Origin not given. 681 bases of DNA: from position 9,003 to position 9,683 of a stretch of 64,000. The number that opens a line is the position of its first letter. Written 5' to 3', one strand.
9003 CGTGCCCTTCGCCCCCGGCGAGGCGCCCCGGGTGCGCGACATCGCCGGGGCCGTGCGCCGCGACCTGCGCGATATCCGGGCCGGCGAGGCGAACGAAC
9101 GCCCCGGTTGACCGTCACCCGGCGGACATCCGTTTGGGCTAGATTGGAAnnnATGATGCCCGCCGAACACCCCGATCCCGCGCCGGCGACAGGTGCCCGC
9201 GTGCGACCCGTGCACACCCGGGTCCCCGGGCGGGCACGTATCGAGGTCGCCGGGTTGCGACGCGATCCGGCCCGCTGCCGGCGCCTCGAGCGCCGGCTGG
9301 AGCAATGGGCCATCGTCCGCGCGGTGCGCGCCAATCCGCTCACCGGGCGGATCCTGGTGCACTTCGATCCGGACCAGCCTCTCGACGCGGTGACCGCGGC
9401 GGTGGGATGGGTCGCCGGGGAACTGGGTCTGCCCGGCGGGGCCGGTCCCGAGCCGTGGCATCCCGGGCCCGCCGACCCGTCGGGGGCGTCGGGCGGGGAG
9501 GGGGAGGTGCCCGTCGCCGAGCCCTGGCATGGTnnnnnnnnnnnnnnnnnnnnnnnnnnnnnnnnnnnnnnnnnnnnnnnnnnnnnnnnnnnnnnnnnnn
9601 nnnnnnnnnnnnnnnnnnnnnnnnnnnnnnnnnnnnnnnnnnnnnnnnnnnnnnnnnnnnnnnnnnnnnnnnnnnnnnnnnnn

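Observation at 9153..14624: The same cysteine-less HMA-like domain appears three times: fused to the N-terminus of a P2-type cation ATPase and in two convergent stand-alone small proteins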

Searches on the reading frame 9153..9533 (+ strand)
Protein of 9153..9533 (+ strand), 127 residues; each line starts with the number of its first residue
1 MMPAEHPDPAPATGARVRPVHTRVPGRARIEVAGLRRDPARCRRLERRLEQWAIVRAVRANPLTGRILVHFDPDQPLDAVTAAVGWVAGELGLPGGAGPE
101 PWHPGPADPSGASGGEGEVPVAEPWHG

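Call 4: search_protein_families(library=pfam, proteins=[window:9153-9533:+], max_evalue=1)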
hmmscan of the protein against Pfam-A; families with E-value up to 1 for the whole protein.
seq(127 aa): 1 family
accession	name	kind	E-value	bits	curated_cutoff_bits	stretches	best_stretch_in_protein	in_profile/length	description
PF19991.5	HMA_2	-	2.4e-06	28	30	1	20-75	10-65/154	Heavy metal associated domain 2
